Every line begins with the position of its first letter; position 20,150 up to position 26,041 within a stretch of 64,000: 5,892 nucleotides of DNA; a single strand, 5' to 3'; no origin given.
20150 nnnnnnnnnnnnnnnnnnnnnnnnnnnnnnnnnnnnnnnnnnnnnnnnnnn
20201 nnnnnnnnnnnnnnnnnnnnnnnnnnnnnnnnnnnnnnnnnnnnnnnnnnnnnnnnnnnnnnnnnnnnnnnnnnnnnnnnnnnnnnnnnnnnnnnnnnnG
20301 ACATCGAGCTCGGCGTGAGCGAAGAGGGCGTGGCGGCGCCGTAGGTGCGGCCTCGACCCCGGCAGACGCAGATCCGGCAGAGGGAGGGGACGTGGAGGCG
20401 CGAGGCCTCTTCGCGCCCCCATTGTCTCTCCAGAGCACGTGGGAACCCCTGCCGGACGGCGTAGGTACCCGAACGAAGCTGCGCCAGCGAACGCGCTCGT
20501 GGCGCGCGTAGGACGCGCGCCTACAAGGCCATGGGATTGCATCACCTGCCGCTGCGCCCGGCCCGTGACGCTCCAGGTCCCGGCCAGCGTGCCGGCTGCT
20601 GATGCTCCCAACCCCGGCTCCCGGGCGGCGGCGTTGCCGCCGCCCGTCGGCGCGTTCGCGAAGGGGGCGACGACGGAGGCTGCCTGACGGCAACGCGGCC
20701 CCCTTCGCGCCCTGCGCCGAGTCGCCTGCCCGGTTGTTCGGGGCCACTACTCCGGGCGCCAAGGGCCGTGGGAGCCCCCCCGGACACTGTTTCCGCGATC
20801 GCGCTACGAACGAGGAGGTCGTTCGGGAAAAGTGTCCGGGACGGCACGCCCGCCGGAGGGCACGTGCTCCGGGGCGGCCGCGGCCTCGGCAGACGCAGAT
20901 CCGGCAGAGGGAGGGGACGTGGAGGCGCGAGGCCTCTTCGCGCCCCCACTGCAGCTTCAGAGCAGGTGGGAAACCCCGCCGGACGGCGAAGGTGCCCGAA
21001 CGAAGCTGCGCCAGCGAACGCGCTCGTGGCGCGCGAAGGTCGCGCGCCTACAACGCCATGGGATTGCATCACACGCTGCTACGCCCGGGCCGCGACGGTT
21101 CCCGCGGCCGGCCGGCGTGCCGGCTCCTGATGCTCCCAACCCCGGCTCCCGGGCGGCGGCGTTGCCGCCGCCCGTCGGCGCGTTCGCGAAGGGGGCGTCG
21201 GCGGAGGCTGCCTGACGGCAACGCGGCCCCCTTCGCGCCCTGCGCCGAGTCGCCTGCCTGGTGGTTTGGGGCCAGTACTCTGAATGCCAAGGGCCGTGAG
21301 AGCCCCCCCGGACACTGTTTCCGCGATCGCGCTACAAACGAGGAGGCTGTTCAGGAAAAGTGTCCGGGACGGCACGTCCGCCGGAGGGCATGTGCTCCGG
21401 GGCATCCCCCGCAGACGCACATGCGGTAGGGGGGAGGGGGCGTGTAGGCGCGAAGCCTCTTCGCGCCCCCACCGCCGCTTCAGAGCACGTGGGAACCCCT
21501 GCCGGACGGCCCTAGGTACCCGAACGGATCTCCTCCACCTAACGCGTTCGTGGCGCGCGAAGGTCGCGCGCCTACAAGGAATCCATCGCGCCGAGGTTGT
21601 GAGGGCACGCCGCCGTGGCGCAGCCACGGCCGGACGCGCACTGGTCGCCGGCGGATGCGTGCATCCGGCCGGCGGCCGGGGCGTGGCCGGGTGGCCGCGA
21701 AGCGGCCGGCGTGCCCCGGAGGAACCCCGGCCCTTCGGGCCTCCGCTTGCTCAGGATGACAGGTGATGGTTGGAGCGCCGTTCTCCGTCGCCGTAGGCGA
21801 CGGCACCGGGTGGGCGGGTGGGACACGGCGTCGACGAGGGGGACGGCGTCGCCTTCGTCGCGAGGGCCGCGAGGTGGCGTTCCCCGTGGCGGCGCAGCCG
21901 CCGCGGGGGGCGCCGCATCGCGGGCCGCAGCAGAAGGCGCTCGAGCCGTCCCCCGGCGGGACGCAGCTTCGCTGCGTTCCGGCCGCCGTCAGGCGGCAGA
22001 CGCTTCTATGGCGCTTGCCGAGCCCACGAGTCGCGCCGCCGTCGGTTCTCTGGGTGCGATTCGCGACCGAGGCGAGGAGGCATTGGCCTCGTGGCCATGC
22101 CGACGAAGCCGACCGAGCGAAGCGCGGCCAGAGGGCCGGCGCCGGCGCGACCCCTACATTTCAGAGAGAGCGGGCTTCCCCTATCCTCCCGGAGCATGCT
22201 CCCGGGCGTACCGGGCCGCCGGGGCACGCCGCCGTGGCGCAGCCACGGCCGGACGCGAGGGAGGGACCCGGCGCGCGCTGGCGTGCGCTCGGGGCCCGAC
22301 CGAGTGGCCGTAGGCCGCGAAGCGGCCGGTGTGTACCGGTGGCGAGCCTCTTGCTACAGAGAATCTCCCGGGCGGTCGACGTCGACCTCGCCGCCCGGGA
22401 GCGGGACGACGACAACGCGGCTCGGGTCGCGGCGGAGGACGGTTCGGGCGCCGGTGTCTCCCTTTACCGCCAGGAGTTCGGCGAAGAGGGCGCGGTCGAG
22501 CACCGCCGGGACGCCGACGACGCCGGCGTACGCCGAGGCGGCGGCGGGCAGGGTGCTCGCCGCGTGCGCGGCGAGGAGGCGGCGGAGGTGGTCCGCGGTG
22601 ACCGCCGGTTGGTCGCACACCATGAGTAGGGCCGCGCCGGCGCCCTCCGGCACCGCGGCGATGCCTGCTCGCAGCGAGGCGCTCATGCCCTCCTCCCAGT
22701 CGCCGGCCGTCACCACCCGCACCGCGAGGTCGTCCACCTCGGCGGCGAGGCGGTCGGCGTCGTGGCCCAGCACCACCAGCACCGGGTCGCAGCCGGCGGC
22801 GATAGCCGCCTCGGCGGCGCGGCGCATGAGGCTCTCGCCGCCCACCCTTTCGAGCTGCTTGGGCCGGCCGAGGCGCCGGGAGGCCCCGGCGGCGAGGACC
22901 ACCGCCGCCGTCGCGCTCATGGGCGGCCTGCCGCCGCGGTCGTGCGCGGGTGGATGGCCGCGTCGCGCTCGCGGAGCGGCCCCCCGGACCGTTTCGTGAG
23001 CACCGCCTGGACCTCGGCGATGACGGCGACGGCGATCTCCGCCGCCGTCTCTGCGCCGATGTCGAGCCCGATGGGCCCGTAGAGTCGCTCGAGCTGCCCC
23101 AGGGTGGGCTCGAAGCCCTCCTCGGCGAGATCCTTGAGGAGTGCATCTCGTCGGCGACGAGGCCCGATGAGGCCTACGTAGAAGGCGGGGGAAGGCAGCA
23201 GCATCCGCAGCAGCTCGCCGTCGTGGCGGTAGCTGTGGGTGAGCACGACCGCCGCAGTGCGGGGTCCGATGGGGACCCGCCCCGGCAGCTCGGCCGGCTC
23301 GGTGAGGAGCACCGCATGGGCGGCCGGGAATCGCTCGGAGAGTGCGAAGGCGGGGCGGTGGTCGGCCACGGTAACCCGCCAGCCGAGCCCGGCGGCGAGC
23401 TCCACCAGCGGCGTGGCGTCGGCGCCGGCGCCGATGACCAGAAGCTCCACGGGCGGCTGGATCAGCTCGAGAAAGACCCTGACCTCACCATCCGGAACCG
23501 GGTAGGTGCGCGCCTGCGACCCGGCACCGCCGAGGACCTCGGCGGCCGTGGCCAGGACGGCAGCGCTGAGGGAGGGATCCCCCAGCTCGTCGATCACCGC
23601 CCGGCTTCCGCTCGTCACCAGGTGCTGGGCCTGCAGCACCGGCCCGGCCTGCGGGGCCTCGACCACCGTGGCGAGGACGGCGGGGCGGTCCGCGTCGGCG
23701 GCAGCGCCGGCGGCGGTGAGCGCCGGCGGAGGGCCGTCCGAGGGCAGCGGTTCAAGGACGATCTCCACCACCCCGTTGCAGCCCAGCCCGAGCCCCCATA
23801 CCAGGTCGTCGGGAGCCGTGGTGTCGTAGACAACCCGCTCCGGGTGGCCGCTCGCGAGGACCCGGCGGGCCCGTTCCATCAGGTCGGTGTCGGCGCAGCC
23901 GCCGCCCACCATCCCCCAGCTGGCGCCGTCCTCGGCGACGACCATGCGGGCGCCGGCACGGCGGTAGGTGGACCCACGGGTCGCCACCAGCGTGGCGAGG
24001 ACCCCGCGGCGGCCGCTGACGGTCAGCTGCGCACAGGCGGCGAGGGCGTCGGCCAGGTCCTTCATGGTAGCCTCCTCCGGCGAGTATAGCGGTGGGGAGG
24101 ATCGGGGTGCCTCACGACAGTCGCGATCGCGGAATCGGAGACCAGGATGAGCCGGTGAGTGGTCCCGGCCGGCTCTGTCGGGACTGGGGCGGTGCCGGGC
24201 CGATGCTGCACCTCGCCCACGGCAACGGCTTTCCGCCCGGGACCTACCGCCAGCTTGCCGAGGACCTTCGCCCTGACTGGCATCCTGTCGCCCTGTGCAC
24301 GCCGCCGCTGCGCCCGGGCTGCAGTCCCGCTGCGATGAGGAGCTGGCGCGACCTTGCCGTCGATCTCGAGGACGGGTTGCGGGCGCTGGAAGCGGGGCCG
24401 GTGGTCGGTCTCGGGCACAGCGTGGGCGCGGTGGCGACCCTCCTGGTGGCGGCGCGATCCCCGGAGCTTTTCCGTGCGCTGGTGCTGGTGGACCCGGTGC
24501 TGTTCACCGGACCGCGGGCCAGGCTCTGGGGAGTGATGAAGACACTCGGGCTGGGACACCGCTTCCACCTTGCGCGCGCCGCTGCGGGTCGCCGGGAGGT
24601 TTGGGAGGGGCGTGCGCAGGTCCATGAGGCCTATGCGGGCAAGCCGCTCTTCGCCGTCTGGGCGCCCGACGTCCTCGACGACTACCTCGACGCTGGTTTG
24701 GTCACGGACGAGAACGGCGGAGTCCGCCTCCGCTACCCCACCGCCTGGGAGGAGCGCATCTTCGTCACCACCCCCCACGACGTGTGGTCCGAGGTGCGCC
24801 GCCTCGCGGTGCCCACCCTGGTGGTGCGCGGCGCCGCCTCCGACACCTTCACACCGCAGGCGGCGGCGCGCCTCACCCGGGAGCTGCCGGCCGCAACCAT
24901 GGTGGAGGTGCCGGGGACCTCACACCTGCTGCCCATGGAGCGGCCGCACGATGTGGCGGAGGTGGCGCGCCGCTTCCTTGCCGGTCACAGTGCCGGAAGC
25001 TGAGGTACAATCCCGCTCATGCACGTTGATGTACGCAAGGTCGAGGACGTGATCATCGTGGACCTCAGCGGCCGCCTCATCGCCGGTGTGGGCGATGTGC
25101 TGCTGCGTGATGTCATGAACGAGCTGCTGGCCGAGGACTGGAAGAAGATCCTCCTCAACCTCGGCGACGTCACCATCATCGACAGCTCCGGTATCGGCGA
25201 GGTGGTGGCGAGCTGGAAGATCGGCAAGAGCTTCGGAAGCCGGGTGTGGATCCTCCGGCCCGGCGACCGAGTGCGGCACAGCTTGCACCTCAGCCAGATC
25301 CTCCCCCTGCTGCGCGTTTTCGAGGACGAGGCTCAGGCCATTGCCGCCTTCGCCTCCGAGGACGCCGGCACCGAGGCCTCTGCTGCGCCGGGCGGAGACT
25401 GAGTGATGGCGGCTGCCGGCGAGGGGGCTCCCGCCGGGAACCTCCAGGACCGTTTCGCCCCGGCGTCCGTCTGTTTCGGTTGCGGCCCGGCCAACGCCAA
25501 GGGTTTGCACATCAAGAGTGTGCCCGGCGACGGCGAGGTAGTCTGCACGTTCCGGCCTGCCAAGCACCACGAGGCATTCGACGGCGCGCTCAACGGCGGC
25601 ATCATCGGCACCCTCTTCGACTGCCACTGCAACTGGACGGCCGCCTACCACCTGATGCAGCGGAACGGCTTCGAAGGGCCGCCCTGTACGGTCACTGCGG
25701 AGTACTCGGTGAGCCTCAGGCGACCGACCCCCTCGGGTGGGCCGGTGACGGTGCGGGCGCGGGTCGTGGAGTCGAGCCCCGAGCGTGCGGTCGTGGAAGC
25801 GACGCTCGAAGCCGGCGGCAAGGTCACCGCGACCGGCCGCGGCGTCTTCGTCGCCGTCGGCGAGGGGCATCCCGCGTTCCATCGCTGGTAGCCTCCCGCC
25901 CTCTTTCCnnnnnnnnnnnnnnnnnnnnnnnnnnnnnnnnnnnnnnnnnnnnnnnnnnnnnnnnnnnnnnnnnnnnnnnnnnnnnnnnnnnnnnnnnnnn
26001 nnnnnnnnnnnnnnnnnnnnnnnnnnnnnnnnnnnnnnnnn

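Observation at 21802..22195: Repeat module C: conserved flanks with a swapped, different-sequence hairpin cassette at the same position in the two copies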

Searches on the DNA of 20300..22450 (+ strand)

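Call 10: search_rna_families(source=window, start=20300, end=22450, threshold=evalue, max_evalue=10)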
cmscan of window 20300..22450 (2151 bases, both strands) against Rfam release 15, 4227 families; matches with E-value up to 10: 5.
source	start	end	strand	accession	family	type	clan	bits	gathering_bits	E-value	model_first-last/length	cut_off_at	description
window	22341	22418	+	RF03032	narK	Cis-reg;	-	22.2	43.2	0.22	1-72/72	no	narK RNA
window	20766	20853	+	RF03294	mir-H3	Gene; miRNA;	-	20.6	70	7.3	1-81/81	no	mir-H3 microRNA precursor family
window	21970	22033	-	RF01698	Chloroflexi-1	Gene; sRNA;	-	19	80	1.1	1-84/84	no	Chloroflexi-1 RNA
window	20909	20935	+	RF02040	HOTTIP_1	Gene; lncRNA;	-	15.5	50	3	1-57/57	no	HOXA transcript at the distal tip, conserved region 1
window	20914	21006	-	RF02791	CcsR1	Gene; sRNA;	-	14.9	65.3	2.4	1-83/83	no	Conserved CCUCCUCCC motif stress-induced RNA 1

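Call 51: search_dna_similar(query=window:21600-22346:+, collection=plasmids, mode=distant, max_rows=10)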
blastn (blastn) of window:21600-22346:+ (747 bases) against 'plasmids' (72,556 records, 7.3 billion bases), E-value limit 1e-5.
No match.

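Call 52: search_dna_similar(query=window:21600-22346:+, collection=phages, mode=distant, max_rows=10)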
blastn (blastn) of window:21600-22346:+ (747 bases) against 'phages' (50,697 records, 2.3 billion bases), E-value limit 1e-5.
No match.

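Call 72: build_rna_model(alignment_id=A5)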
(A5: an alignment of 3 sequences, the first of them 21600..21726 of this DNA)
Model R1 built from alignment A5 (3 sequences, 129 columns); structure: RNAalifold consensus.
model positions 128; base pairs 46; branch points 2; effective number of sequences 0.76; information 0.59 bits per position. Calibrated on 0.2 Mb of random sequence (short: E-values are rough).
structure used (alignment columns):
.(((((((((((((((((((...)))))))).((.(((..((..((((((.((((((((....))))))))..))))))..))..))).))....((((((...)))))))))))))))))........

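Call 73: search_with_rna_model(model_id=R1, sources=[window, L003, L007, L008, L010], max_evalue=1)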
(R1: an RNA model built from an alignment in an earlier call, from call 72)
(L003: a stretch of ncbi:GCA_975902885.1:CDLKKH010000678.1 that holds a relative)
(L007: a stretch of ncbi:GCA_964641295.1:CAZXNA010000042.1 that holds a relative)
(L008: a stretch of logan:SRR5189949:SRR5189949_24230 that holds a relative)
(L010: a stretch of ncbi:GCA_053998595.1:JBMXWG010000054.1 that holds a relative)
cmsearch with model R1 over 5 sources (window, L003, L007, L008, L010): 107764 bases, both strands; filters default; matches with E-value up to 1: 8.
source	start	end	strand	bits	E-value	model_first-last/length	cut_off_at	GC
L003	1943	2070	-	107.6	3.1e-15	1-128/128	no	0.83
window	22219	22346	+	104.9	8.3e-15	1-128/128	no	0.81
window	21600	21726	+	103.4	1.4e-14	1-128/128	no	0.82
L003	1950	2077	+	28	0.016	1-128/128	no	0.83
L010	541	673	-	24.8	0.053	1-128/128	no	0.68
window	21593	21719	-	20.9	0.22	1-128/128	no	0.82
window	854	979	-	17.5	0.76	1-128/128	no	0.7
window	1163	1262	-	16.9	0.94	1-128/128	no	0.7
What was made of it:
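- Tried and rejected: Covariance model of module D. It found no further copies (call 73).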

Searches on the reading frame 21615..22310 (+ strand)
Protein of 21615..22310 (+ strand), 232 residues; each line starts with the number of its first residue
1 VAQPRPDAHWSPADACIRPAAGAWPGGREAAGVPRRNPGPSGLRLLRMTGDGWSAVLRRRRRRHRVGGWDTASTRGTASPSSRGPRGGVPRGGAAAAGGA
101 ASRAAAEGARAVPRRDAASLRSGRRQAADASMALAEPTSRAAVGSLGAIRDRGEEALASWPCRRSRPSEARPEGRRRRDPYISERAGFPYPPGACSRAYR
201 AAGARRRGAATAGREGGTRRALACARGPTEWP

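Call 36: search_protein_representatives(protein=window:21615-22310:+)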
Query: 232 residues. Proteins with E-value up to 0.001 (for the whole library): 7; up to 1e-10: 6; up to 1e-30: 5. The best 7 are listed.
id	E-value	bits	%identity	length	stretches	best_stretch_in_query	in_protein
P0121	5.3e-96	337.4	82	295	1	1-228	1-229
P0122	1.8e-72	260.4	68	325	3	28-190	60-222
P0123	1.7e-68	247.4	81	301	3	112-232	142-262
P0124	5.9e-55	203.0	84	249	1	24-158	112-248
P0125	3.7e-52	193.9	80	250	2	27-111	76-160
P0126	1.6e-13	67.4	48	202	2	121-232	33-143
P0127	2.3e-05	40.7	46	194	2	108-232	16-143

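Call 38: find_encoding_contigs(protein=P0122, flank=10000, max_places=4)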
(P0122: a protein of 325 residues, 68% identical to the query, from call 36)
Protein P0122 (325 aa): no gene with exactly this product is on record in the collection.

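Call 39: list_cluster_members(proteins=[P0121, P0122, P0123, P0124, P0125, P0126, P0127, P0001])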
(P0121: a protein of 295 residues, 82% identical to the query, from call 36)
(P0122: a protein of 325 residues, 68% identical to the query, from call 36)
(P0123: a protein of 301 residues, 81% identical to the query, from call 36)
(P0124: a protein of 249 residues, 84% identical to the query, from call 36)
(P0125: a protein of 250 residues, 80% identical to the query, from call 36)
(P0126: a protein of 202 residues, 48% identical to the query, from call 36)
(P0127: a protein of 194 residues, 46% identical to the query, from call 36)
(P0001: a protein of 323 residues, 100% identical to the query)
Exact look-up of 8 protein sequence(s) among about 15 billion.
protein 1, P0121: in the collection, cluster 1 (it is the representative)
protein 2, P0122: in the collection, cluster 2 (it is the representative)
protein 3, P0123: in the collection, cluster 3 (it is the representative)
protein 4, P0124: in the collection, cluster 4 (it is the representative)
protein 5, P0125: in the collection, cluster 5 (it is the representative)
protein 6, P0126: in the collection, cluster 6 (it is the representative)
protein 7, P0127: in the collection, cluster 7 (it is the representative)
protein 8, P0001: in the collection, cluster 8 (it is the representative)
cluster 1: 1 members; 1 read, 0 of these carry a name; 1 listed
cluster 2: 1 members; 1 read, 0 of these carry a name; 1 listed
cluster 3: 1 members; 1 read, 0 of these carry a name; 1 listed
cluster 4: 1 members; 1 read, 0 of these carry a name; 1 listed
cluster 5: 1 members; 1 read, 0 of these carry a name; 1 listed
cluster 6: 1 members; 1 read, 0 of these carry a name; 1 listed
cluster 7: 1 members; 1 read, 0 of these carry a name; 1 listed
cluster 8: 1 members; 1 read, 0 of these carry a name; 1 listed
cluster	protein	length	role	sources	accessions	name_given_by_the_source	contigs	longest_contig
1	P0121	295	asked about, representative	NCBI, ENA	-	-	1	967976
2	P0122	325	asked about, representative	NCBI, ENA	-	-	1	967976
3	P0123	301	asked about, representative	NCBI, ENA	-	-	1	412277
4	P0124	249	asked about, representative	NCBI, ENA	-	-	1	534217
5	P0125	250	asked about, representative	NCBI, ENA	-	-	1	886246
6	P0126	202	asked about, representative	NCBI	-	-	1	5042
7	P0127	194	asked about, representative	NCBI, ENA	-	-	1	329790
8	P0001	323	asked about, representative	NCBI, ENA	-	-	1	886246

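Call 43: find_encoding_contigs(protein=P0124, flank=10000, max_places=3)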
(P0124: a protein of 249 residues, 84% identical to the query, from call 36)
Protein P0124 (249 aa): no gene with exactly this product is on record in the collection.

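Call 62: search_protein_families(library=pfam, proteins=[P0121, P0122, P0127], max_evalue=0.1)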
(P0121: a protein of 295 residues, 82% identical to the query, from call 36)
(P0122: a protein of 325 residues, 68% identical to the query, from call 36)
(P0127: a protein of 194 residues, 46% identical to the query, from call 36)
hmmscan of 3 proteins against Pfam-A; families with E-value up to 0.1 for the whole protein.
P0121 (295 aa): 0 families

P0122 (325 aa): 0 families

P0127 (194 aa): 0 families
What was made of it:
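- On Protein-coding gene or pseudogene: No Pfam match was found (call 62).
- The spurious ORFs have no Pfam hit (call 62).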

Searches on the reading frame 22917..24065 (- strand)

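Call 55: search_protein_families(library=pfam, proteins=[window:22917-24065:-])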
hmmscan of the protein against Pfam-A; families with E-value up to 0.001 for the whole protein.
window:22917-24065:- (382 aa): 2 families
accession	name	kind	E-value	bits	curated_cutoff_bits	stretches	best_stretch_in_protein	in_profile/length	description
PF13478.12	XdhC_C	-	1.2e-39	136.1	29.7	1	208-352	1-125/125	XdhC Rossmann domain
PF02625.21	XdhC_CoxI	-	5.4e-27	94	24.3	2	17-81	4-68/68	XdhC and CoxI family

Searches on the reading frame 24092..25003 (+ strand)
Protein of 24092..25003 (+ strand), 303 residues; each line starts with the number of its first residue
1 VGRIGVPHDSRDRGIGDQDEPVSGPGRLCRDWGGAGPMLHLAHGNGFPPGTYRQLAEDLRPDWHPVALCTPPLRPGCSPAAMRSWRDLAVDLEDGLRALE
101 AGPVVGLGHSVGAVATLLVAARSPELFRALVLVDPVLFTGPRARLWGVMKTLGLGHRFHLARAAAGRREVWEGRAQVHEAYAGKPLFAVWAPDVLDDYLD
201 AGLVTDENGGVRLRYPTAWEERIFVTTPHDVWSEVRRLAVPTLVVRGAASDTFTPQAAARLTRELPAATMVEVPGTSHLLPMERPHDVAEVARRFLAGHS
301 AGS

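Call 55: search_protein_families(library=pfam, proteins=[window:24092-25003:+])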
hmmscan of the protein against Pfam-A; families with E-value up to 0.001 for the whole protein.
window:24092-25003:+ (303 aa): 4 families
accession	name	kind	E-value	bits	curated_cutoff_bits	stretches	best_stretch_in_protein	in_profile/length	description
PF12697.13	Abhydrolase_6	-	9.7e-19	69.3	26.3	1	41-291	3-217/217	Alpha/beta hydrolase family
PF00561.26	Abhydrolase_1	-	1.6e-09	38.2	25.8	1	76-285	39-245/245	alpha/beta hydrolase fold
PF12146.15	Hydrolase_4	-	5.5e-09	36.1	27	1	84-284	54-238/239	Serine aminopeptidase, S33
PF03096.20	Ndr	-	6.3e-05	22.3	23.3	0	83-135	80-132/283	Ndr family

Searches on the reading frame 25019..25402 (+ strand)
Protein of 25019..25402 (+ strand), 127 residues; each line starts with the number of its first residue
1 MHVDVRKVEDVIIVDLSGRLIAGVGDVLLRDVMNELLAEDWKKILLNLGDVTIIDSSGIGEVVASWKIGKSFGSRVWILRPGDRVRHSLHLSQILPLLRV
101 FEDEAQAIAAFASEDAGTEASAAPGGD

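Call 74: search_protein_families(library=pfam, proteins=[window:25019-25402:+], max_evalue=0.00001)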
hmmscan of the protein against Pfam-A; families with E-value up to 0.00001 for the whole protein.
window:25019-25402:+ (127 aa): 1 family
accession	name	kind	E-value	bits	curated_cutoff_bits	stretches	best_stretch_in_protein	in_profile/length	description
PF01740.26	STAS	-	5.4e-12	45.9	22.6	1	3-107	2-106/106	STAS domain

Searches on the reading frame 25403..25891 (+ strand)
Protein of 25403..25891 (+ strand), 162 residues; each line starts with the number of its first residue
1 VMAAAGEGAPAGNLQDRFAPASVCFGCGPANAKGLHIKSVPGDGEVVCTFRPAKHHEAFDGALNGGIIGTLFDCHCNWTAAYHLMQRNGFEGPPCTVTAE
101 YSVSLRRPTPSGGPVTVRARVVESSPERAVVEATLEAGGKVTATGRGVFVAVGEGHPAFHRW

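Call 74: search_protein_families(library=pfam, proteins=[window:25403-25891:+], max_evalue=0.00001)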
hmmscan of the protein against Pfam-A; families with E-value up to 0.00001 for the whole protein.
window:25403-25891:+ (162 aa): 1 family
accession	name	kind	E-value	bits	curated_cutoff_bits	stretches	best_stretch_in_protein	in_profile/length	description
PF03061.28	4HBT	-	5.4e-07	30.3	20.6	1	61-140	2-75/79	Thioesterase superfamily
